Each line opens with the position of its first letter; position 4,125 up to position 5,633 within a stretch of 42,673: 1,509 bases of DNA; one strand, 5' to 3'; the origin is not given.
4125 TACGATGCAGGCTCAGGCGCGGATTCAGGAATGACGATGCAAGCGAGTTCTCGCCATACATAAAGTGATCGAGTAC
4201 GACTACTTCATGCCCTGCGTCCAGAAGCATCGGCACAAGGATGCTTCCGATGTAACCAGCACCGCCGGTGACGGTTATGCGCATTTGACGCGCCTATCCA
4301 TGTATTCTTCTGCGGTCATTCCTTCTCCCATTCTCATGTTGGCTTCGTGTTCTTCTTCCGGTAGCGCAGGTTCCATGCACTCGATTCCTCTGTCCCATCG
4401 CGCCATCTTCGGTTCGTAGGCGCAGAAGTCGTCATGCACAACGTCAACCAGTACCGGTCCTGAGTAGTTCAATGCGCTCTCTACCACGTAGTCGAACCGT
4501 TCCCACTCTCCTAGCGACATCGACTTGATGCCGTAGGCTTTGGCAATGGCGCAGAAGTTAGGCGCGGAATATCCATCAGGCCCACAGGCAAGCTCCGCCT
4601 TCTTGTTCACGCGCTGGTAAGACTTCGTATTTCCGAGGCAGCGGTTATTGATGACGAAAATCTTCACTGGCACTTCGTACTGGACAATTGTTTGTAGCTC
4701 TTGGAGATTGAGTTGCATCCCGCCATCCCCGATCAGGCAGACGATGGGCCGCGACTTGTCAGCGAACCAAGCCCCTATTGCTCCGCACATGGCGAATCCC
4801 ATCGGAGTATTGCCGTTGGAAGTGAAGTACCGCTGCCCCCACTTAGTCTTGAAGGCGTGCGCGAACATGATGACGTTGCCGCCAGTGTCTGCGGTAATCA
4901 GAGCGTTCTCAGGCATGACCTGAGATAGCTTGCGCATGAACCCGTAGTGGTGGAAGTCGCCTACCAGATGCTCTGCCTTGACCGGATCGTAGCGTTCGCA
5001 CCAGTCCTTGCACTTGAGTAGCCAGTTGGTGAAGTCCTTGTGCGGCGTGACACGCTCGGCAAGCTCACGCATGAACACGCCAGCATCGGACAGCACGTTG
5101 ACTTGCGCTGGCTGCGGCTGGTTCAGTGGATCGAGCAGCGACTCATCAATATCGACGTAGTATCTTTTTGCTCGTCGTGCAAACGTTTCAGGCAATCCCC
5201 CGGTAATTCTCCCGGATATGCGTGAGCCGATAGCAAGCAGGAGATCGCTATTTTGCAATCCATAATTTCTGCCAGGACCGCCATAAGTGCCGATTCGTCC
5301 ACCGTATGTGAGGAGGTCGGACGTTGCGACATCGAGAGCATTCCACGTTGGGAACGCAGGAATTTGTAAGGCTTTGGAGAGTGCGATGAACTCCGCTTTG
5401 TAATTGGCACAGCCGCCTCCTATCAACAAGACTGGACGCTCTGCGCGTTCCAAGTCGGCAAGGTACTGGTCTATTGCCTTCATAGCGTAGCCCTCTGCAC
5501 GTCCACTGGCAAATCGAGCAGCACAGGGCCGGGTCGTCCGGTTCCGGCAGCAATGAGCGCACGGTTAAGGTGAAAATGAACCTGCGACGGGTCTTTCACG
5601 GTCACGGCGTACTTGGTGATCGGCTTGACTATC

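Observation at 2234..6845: Five-ORF dideoxy / branched-chain nucleotide-sugar pathway embedded in the head-morphogenesis operon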

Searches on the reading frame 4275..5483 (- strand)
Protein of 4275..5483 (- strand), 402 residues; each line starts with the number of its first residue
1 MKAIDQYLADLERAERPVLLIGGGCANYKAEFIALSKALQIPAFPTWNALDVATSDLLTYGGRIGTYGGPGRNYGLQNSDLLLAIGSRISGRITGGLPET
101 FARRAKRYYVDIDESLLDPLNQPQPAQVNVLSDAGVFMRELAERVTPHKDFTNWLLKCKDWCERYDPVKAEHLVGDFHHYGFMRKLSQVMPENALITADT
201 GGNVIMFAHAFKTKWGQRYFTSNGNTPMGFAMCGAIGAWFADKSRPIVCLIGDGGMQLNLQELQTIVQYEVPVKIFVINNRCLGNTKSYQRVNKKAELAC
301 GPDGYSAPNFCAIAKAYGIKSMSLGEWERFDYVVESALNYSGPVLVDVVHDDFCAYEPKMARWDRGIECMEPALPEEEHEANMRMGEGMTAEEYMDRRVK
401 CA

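Call 3: search_protein_families(library=pfam, proteins=[window:4275-5483:-], max_evalue=0.01)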
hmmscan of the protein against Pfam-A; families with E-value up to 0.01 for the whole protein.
window:4275-5483:- (402 aa): 2 families
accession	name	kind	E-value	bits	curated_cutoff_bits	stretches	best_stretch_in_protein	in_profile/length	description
PF02775.26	TPP_enzyme_C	-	2.2e-34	118.9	21.9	1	199-348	1-151/151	Thiamine pyrophosphate enzyme, C-terminal TPP binding domain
PF00205.28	TPP_enzyme_M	-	4.3e-21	75.5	30.4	1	5-141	2-137/137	Thiamine pyrophosphate enzyme, central domain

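Call 4: search_protein_families(library=ncbifam, proteins=[window:4275-5483:-], max_evalue=0.001)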
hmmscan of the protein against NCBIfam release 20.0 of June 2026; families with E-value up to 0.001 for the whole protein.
window:4275-5483:- (402 aa): 52 families (the best 25 are shown)
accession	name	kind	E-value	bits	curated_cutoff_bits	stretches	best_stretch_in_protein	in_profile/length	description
TIGR00118.1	acolac_lg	equivalog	3.9e-58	197.3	538.35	1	4-352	190-536/557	biosynthetic-type acetolactate synthase large subunit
NF006524.0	PRK08978.1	equivalog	1e-52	179.2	738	1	3-352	185-526/548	acetolactate synthase 2 catalytic subunit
NF004919.0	PRK06276.1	equivalog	2.7e-52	177.9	866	1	11-352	200-540/582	acetolactate synthase large subunit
NF006016.1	PRK08155.1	equivalog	8.6e-51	173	870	1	3-349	190-531/554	acetolactate synthase large subunit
NF005651.0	PRK07418.1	subfamily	2.7e-50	171.2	942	1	3-349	213-558/617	acetolactate synthase large subunit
NF005824.0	PRK07710.1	equivalog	2e-49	168.4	976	1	4-349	206-547/573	acetolactate synthase large subunit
NF005228.0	PRK06725.1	equivalog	4.6e-49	167.1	991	1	10-351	211-546/571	acetolactate synthase large subunit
NF004710.0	PRK06048.1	equivalog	3.3e-46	157.9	976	1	6-350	199-537/561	acetolactate synthase large subunit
NF006319.0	PRK08527.1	equivalog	5.6e-44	150.5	905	1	2-353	192-541/565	acetolactate synthase large subunit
NF005712.0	PRK07524.1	subfamily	1.1e-40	139.7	500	1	2-353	190-532/536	5-guanidino-2-oxopentanoate decarboxylase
NF005584.0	PRK07282.1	equivalog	3.5e-40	138.1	970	1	4-348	200-538/566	acetolactate synthase large subunit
NF005860.0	PRK07789.1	equivalog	8.3e-40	136.7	881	1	2-349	222-577/615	acetolactate synthase large subunit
NF006052.0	PRK08199.1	subfamily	2.9e-39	134.8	539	1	4-351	194-538/559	thiamine pyrophosphate protein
NF005058.0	PRK06466.1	equivalog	3.3e-39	134.8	951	1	10-351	202-548/574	acetolactate synthase 3 large subunit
NF006581.0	PRK09107.1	equivalog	4.5e-39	134.2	974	1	2-352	200-555/595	acetolactate synthase 3 large subunit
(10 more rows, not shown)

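Call 8: search_dna_similar(query=window:4275-5483:-, collection=phages, mode=protein, max_rows=25)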
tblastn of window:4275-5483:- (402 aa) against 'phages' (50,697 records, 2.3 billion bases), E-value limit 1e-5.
Records with a match: 42; places in all: 43; records where one place covers at least 80% of the query: 32.
Best place of each record, by identity: <60% 42.
By first word of the organism name: Listeria 14; Salmonella 8; Staphylococcus 6; Escherichia 4; Acinetobacter 4; Campylobacter 2; Bacteriophage 2; Enterococcus 2.
By host as written in the record: Listeria monocytogenes 14; - 7; Homo sapiens 5; Staphylococcus aureus 5; Escherichia coli O157:H7 ATCC 43895 4; Salmonella enterica subsp. enterica serovar Kentucky 3; Campylobacter jejuni 2; Staphylococcus epidermidis HD21-2 1; and 1 more.
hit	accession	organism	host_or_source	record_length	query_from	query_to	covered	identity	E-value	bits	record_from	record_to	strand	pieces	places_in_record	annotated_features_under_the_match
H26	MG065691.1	Campylobacter phage A11a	Campylobacter jejuni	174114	2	351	87%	29.6%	3e-28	122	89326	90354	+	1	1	record has no annotation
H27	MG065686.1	Campylobacter phage A18a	Campylobacter jejuni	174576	2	351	87%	29.6%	3e-28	122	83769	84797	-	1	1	record has no annotation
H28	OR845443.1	Escherichia phage ECO95 1-6-1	Escherichia coli O157:H7 ATCC 43895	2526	2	351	87%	28.2%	1e-26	117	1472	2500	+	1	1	record has no annotation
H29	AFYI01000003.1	Salmonella enterica subsp. enterica serovar Infantis str. ...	Homo sapiens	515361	2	351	87%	28.2%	2e-26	117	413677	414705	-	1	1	acetolactate synthase, large subunit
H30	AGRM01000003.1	Salmonella enterica subsp. houtenae str. ATCC BAA-1581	Homo sapiens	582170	2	348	86%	28.4%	5e-26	116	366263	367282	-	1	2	acetolactate synthase, large subunit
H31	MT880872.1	Staphylococcus phage PhiSepi-HH3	Staphylococcus epidermidis HD21-2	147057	4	348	86%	28.6%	5e-26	116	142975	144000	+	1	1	ilvB: acetolactate synthase large subunit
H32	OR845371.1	Escherichia phage ECO95 1-6-1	Escherichia coli O157:H7 ATCC 43895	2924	4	353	87%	27.9%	3e-27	119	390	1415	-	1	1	record has no annotation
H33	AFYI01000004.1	Salmonella enterica subsp. enterica serovar Infantis str. ...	Homo sapiens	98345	4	353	87%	27.9%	5e-27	119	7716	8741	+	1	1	acetolactate synthase, large subunit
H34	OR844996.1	Staphylococcus phage SA 1306 Kay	Staphylococcus aureus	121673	2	348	86%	28.1%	1e-27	121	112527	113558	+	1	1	record has no annotation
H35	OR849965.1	Staphylococcus phage SA 1298 Kay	Staphylococcus aureus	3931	2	348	86%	28.1%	2e-27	120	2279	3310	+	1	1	record has no annotation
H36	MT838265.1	Bacteriophage sp.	human fecal samples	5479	11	347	84%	27.2%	7e-20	98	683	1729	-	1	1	record has no annotation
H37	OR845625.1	Escherichia phage ECO95 1-6-1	Escherichia coli O157:H7 ATCC 43895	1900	4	351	87%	26.0%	1e-21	102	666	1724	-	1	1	record has no annotation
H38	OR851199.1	Salmonella phage S.Kent 1-2-1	Salmonella enterica subsp. enterica ...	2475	4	351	87%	26.0%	2e-21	102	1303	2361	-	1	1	record has no annotation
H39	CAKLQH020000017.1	Acinetobacter phage MD-2021a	not known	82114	2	338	84%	26.7%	2e-16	87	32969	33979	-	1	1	ilvI: acetolactate synthase isozyme III large subunit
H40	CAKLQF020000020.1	Acinetobacter phage MD-2021a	not known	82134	2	338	84%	26.7%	2e-16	87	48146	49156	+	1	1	ilvI: acetolactate synthase isozyme III large subunit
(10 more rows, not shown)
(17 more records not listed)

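Call 11: search_protein_families(library=phrogs, proteins=[window:4275-5483:-], max_evalue=0.001)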
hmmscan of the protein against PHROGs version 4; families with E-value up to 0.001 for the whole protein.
window:4275-5483:- (402 aa): 1 family
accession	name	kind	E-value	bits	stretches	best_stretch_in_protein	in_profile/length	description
phrog_11199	-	unknown function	1.9e-56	192.9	1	2-351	203-547/568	-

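Call 17: find_encoding_contigs(protein=window:4275-5483:-, flank=10000, max_places=6)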
Protein window:4275-5483:- (402 aa): 1 contig read that carries it; 1 place shown.
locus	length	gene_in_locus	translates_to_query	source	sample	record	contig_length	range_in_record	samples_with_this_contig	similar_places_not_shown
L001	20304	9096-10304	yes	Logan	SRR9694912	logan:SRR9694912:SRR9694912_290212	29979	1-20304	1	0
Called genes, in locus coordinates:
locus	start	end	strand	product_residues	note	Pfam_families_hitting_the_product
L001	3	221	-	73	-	?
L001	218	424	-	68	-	-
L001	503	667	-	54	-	-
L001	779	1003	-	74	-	-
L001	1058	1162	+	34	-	-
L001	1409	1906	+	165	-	PF20901:Sf6_terminase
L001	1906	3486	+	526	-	-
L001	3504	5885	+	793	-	PF16510:P22_portal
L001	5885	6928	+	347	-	-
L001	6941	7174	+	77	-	-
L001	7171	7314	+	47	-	-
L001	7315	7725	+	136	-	-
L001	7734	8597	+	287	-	PF01370:Epimerase, PF01073:3Beta_HSD (weak), PF16363:GDP_Man_Dehyd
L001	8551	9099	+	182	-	PF02776:TPP_enzyme_N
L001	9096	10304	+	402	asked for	PF00205:TPP_enzyme_M, PF02775:TPP_enzyme_C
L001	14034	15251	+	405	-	PF11651:P22_CoatProtein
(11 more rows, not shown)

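Call 18: search_solved_structures(query=window:4275-5483:-, max_evalue=1e-15, show_alignments=0)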
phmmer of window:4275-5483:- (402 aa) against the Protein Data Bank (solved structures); distinct sequences matched with E-value up to 1e-15: 87 (the best 60 are shown).
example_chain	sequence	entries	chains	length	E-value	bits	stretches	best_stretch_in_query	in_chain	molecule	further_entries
8rph_A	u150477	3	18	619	3.8e-50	174.2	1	4-365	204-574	Thiamine pyrophosphate-binding protein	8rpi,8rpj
5ahk_A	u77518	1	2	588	7.3e-41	143.7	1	4-371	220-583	ACETOLACTATE SYNTHASE II, LARGE SUBUNIT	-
6lpi_A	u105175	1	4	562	1.5e-39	139.3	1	8-350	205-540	Acetolactate synthase isozyme 1 large subunit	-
7tzz_A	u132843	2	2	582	8e-30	107.3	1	5-349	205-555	Acetolactate synthase, chloroplastic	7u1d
3e9y_A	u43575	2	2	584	8.1e-30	107.3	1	5-349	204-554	Acetolactate synthase, chloroplastic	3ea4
6u9h_A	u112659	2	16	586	8.2e-30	107.3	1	5-349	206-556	Acetolactate synthase, chloroplastic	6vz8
1ybh_A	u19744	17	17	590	8.3e-30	107.2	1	5-349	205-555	Acetolactate synthase, chloroplast | Acetolactate synthase | Acetolactate synthase, chloroplastic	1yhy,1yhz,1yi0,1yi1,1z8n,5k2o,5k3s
8et5_A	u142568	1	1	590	8.3e-30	107.2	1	5-349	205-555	Acetolactate synthase, chloroplastic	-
1jsc_A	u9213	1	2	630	8.9e-30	107.1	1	9-361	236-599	ACETOHYDROXY-ACID SYNTHASE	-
6u9d_A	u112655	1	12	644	9.4e-30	107.1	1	9-361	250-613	Acetolactate synthase catalytic subunit, mitochondrial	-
1n0h_A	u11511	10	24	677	1.1e-29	106.9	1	9-361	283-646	Acetolactate synthase | Acetolactate synthase, mitochondrial | Acetolactate synthase catalytic subunit, mitochondrial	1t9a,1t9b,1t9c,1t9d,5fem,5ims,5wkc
7u25_A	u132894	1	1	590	1.2e-29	106.7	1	5-349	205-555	Acetolactate synthase, chloroplastic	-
7stq_A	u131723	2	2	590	1.4e-29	106.5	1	5-349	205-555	Acetolactate synthase, chloroplastic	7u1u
6xn8_A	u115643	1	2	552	1.9e-22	83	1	8-352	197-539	2-hydroxyacyl-CoA lyase 1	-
9yjz_A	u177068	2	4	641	7.7e-21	77.7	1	5-359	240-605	Acetolactate synthase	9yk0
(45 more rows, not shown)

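Call 19: find_related_loci(query=window:4275-5483:-, collection=viral_contigs, flank=10000)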
Query window:4275-5483:- (402 aa) in viral_contigs; peptide patterns used: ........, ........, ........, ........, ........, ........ (x = any residue, [..] = any of these).
8 stretches matched a pattern, but none encodes a relative of the query by tblastn (E <= 1e-3).

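Call 24: find_homologous_proteins(query=window:4275-5483:-, max_evalue=1e-20)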
Query window:4275-5483:- (402 aa): 2635 proteins with E <= 1e-20 among 6943 candidates; the best 120 are listed.
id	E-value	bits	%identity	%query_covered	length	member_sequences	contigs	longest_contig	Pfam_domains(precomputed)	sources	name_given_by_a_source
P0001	1.3e-280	948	100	100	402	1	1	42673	PF02775.27,PF00205.29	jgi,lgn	-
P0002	4.7e-178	610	71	95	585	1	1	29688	PF02775.27,PF02776.24,PF00205.29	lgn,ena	-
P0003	1.7e-160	553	61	95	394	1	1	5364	PF02775.27,PF00205.29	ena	-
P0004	5.6e-159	548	61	95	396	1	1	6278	PF02775.27,PF00205.29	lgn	-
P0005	2.4e-157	542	62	95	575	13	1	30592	PF02775.27,PF02776.24,PF00205.29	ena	-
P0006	1.1e-156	540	61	95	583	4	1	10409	PF02775.27,PF02776.24,PF00205.29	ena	-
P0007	1.4e-155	536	63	95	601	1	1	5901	PF02775.27,PF02776.24,PF00205.29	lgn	-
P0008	1.6e-155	536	60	95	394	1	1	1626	PF02775.27,PF00205.29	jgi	jgi:acetolactate synthase-1/2/3 large subunit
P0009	2.2e-155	536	59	95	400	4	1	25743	PF02775.27,PF00205.29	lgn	-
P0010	1.8e-153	529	60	95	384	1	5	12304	PF02775.27,PF00205.29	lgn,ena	-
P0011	1.9e-153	529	60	95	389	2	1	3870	PF02775.27,PF00205.29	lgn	-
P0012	4.7e-153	528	59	95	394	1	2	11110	PF02775.27,PF00205.29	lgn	-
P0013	8.2e-153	527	61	95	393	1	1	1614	PF02775.27,PF00205.29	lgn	-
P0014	2.9e-151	522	60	95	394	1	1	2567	PF02775.27,PF00205.29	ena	-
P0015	7.7e-150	517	59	95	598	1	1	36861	PF02775.27,PF02776.24,PF00205.29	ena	-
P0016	6.1e-149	515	58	95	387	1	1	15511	PF02775.27,PF00205.29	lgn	-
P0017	7.0e-149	514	57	95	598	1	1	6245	PF02775.27,PF02776.24,PF00205.29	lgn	-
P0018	4.1e-147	509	57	95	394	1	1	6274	PF02775.27,PF00205.29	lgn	-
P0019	2.0e-146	506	58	94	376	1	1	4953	PF02775.27,PF00205.29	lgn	-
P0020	2.2e-146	506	57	94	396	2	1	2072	PF02775.27,PF00205.29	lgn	-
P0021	5.3e-146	505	60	92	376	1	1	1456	PF02775.27,PF00205.29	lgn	-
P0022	1.4e-145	503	57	94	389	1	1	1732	PF02775.27,PF00205.29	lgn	-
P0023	1.6e-145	503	56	95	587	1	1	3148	PF02775.27,PF02776.24,PF00205.29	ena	-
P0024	5.3e-145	502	59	96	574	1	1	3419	PF02775.27,PF02776.24,PF00205.29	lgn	-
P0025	1.6e-144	500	57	94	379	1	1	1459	PF02775.27,PF00205.29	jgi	jgi:acetolactate synthase-1/2/3 large subunit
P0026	4.3e-144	499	57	94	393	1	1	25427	PF02775.27,PF00205.29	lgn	-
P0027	1.3e-143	497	58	95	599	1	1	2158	PF02775.27,PF02776.24,PF00205.29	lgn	-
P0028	1.9e-143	496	57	95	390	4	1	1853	PF02775.27,PF00205.29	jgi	jgi:acetolactate synthase-1/2/3 large subunit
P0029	2.1e-143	496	56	95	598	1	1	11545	PF02775.27,PF02776.24,PF00205.29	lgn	-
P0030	5.4e-143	495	58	95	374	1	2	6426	PF02775.27,PF00205.29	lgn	-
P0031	8.9e-143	494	56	95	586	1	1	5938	PF02775.27,PF02776.24,PF00205.29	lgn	-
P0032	1.5e-142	494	58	95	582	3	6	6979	PF02775.27,PF02776.24,PF00205.29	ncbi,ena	-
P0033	1.8e-142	493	57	94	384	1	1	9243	PF02775.27,PF00205.29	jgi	jgi:acetolactate synthase-1/2/3 large subunit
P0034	2.9e-142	493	56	95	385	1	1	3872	PF02775.27,PF00205.29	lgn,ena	-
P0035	7.6e-142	491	56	90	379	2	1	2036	PF02775.27,PF00205.29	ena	-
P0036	1.3e-141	490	56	94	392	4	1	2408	PF02775.27,PF00205.29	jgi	jgi:acetolactate synthase-1/2/3 large subunit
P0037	1.8e-141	490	55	94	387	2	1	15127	PF02775.27,PF00205.29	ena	-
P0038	4.6e-141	489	56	94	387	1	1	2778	PF02775.27,PF00205.29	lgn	-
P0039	8.8e-141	488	56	94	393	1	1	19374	PF02775.27,PF00205.29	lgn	-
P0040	2.9e-140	486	56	95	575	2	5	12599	PF02775.27,PF02776.24,PF00205.29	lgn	-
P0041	6.0e-140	485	56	94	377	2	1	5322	PF02775.27,PF00205.29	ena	-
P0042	7.0e-140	485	54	95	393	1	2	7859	PF02775.27,PF00205.29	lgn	-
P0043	8.0e-140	484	56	94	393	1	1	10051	PF02775.27,PF00205.29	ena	-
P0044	1.5e-139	484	55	94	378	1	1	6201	PF02775.27,PF00205.29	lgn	-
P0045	3.5e-139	482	55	94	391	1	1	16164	PF02775.27,PF00205.29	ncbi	-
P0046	9.0e-139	481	54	95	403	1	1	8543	PF02775.27,PF00205.29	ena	-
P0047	9.0e-139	481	54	94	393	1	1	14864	PF02775.27,PF00205.29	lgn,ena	-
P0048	1.8e-138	480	54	95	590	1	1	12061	PF02775.27,PF02776.24,PF00205.29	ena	-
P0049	2.5e-138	480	54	95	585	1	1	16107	PF02775.27,PF02776.24,PF00205.29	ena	-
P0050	2.8e-138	479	56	95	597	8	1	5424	PF02775.27,PF02776.24,PF00205.29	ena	-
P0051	4.0e-138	479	54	94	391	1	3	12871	PF02775.27,PF00205.29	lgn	-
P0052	8.0e-138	478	54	94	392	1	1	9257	PF02775.27,PF00205.29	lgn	-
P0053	9.9e-138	478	56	94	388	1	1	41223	PF02775.27,PF00205.29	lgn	-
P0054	1.0e-137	478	54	95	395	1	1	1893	PF02775.27,PF00205.29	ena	-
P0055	1.1e-137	477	52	93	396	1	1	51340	PF02775.27,PF00205.29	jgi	jgi:acetolactate synthase I/II/III large subunit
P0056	4.3e-137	475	54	94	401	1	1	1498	PF02775.27,PF00205.29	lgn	-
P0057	9.3e-137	474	55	95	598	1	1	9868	PF02775.27,PF02776.24,PF00205.29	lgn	-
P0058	2.3e-136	473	55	94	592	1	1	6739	PF02775.27,PF02776.24,PF00205.29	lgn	-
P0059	4.5e-136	472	54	94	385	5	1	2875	PF02775.27,PF00205.29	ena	-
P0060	8.9e-136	471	54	94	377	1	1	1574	PF02775.27,PF00205.29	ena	-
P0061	1.4e-135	470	55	94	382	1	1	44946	PF02775.27,PF00205.29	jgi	jgi:acetolactate synthase-1/2/3 large subunit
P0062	2.4e-135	470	54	95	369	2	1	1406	PF02775.27,PF00205.29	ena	-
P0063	2.8e-135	470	56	92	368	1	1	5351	PF02775.27,PF00205.29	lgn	-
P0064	3.3e-135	469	55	94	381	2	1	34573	PF02775.27,PF00205.29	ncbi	-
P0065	9.3e-135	468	53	94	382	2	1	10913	PF02775.27,PF00205.29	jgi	jgi:acetolactate synthase-1/2/3 large subunit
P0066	9.5e-135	468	55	95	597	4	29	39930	PF02775.27,PF02776.24,PF00205.29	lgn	-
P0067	5.9e-134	465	55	93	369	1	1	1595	PF02775.27,PF00205.29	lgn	-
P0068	3.8e-133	463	55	94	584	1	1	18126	PF02775.27,PF02776.24,PF00205.29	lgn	-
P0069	5.6e-133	462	55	95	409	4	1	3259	PF02775.27,PF00205.29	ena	-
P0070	7.1e-133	462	54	94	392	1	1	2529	PF02775.27,PF00205.29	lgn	-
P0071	1.3e-132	461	53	94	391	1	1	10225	PF02775.27,PF00205.29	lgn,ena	-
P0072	4.1e-132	459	53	93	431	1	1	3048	PF02775.27,PF00205.29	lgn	-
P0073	4.4e-132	459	52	94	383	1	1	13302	PF02775.27,PF00205.29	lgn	-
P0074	4.7e-132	459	52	95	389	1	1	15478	PF02775.27,PF00205.29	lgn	-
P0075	2.3e-131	457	54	95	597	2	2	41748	PF02775.27,PF02776.24,PF00205.29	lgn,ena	-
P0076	3.5e-131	456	52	94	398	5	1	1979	PF02775.27,PF00205.29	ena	-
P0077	4.4e-131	456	54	94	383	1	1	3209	PF02775.27,PF00205.29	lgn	-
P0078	1.8e-130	454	52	94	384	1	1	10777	PF02775.27,PF00205.29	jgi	jgi:acetolactate synthase-1/2/3 large subunit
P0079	2.9e-130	453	52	94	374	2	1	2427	PF02775.27,PF00205.29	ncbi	-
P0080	5.0e-130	452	52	95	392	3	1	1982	PF02775.27,PF00205.29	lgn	-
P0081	6.1e-130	452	54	91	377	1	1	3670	PF02775.27,PF00205.29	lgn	-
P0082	1.3e-129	451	55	94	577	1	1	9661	PF02775.27,PF02776.24,PF00205.29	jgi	jgi:acetolactate synthase I/II/III large subunit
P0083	1.4e-129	451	53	94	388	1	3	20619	PF02775.27,PF00205.29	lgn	-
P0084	3.2e-129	450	54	94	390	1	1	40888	PF02775.27,PF00205.29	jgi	jgi:acetolactate synthase-1/2/3 large subunit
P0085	3.7e-129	449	51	94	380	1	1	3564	PF02775.27,PF00205.29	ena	-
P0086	8.4e-129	448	51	95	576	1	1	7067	PF02775.27,PF02776.24,PF00205.29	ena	-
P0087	3.2e-128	446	54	94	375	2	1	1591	PF02775.27,PF00205.29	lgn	-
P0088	1.6e-127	444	53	95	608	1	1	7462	PF02775.27,PF02776.24,PF00205.29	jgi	-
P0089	4.0e-127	443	53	94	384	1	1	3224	PF02775.27,PF00205.29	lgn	-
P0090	9.1e-127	442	51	95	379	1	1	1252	PF02775.27,PF00205.29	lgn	-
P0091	3.6e-126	440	52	96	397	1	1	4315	PF02775.27,PF00205.29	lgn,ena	-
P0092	4.5e-126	439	51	95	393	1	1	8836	PF02775.27,PF00205.29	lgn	-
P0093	8.2e-126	438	54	93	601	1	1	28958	PF02775.27,PF02776.24,PF00205.29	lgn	-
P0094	1.0e-125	438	51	94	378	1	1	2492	PF02775.27,PF00205.29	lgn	-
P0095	1.1e-125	438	50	94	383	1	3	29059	PF02775.27,PF00205.29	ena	-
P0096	2.4e-125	437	52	95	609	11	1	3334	PF02775.27,PF02776.24,PF00205.29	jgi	-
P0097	2.8e-125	437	53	94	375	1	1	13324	PF02775.27,PF00205.29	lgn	-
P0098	4.2e-125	436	54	94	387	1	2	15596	PF02775.27,PF00205.29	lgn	-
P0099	7.1e-125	435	52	96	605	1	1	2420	PF02775.27,PF02776.24,PF00205.29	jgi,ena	-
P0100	8.5e-125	435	53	95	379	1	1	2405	PF02775.27,PF00205.29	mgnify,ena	mgnify:CR=1 FL=1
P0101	8.6e-125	435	52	94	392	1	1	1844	PF02775.27,PF00205.29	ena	-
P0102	1.0e-124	435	53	95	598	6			PF02775.27,PF02776.24,PF00205.29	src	-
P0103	7.0e-124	432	51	95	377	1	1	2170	PF02775.27,PF00205.29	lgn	-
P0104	8.7e-124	432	52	95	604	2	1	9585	PF02775.27,PF02776.24,PF00205.29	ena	-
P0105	8.8e-124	432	52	95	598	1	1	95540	PF02775.27,PF02776.24,PF00205.29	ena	-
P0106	1.2e-123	431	52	94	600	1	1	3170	PF02775.27,PF02776.24,PF00205.29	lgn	-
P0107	2.2e-123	430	51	94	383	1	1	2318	PF02775.27,PF00205.29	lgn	-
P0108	2.4e-123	430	54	85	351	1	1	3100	PF02775.27,PF00205.29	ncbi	-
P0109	3.5e-123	430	52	95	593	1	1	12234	PF02775.27,PF02776.24,PF00205.29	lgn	-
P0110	4.8e-123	429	53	95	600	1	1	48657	PF02775.27,PF02776.24,PF00205.29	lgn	-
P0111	6.1e-123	429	52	95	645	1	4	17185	PF02775.27,PF02776.24,PF00205.29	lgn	-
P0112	7.1e-123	429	51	95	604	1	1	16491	PF02775.27,PF02776.24,PF00205.29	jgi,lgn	jgi:acetolactate synthase I/II/III large subunit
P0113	1.3e-122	428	50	94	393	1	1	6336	PF02775.27,PF00205.29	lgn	-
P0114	2.2e-122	427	51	95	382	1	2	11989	PF02775.27,PF00205.29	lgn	-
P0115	2.3e-122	427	52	95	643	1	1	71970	PF02775.27,PF02776.24,PF00205.29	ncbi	-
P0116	3.5e-122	426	51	95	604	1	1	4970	PF02775.27,PF02776.24,PF00205.29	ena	-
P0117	7.6e-122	425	52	95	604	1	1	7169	PF02775.27,PF02776.24,PF00205.29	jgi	jgi:acetolactate synthase I/II/III large subunit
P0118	8.0e-122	425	51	95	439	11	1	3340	PF02775.27,PF00205.29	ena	-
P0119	9.4e-122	425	51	93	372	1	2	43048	PF02775.27,PF00205.29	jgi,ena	-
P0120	1.3e-121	425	50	95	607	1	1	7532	PF02775.27,PF02776.24,PF00205.29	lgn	-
